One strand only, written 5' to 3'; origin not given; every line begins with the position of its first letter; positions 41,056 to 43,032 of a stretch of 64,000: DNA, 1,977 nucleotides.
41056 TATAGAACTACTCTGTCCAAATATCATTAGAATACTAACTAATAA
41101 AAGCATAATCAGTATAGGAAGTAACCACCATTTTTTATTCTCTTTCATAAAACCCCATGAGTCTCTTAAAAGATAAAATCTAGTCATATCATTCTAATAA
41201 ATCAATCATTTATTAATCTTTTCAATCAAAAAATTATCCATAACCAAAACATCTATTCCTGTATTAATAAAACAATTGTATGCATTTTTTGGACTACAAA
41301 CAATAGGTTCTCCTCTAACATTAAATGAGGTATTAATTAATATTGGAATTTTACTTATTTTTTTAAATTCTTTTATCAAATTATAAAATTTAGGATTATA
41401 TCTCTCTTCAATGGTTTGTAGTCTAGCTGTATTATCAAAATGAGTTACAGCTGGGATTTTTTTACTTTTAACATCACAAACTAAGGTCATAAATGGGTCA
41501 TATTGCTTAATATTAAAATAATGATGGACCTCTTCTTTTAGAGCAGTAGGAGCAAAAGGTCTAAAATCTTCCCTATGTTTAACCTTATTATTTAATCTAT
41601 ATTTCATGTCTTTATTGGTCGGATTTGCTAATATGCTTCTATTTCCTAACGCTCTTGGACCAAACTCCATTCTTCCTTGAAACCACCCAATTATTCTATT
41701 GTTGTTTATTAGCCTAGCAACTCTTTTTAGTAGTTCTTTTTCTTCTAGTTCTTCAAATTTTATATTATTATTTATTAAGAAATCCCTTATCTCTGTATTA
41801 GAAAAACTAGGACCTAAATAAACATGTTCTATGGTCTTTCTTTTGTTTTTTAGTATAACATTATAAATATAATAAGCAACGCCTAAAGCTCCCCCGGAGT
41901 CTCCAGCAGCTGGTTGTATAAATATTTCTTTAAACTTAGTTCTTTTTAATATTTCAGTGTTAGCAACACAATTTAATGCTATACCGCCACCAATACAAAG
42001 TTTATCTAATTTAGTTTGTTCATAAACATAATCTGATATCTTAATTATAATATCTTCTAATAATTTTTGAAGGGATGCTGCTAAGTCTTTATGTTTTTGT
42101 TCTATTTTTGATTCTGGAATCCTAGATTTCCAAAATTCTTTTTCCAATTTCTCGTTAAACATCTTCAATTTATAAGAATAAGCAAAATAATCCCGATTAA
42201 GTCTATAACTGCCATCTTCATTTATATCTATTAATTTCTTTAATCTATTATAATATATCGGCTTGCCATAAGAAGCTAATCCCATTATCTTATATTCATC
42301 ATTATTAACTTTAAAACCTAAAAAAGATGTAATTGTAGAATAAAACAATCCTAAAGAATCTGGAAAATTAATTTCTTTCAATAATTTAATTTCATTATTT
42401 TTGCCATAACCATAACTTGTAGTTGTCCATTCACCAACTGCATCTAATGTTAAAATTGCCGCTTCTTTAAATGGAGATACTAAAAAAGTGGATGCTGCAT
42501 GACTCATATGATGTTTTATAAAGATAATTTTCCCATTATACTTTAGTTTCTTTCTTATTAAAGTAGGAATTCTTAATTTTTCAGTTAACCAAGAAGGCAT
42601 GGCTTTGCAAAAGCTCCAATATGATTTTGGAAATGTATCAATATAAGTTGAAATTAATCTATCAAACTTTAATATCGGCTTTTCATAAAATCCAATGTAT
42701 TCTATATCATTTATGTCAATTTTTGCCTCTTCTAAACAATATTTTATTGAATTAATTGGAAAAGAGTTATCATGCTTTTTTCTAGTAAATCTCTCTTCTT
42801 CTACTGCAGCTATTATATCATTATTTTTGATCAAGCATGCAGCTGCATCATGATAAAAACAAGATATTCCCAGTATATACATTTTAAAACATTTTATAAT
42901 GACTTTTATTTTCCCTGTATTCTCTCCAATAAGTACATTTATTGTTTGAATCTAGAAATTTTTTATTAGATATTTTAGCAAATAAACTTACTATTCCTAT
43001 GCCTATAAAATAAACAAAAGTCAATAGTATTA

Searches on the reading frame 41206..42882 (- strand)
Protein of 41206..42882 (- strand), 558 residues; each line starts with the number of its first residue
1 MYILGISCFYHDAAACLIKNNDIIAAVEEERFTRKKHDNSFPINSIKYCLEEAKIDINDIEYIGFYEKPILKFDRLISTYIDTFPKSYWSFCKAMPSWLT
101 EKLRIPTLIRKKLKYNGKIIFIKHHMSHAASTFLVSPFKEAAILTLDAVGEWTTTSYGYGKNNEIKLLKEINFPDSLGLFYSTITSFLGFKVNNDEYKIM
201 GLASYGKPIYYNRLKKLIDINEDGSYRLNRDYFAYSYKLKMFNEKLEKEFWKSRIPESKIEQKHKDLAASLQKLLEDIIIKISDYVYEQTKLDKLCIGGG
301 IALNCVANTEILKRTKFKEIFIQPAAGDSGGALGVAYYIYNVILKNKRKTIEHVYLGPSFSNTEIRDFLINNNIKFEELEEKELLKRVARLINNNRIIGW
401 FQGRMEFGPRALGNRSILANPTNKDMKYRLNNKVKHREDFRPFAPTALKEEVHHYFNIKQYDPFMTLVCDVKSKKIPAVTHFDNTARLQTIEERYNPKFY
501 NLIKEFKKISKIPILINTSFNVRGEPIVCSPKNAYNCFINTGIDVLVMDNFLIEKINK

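Call 6: search_protein_families(library=pfam, proteins=[window:41206-42882:-], max_evalue=0.001)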
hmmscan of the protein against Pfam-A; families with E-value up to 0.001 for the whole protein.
window:41206-42882:- (558 aa): 3 families
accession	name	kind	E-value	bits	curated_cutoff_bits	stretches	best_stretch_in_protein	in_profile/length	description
PF02543.21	Carbam_trans_N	-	1.5e-93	314.4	24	1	3-336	2-345/346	Carbamoyltransferase N-terminus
PF16861.10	Carbam_trans_C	-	7.4e-72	240.9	27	1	389-555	1-170/170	Carbamoyltransferase C-terminus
PF00814.31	TsaD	-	4e-05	23.9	24.8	0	115-311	80-237/264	tRNA N6-adenosine threonylcarbamoyltransferase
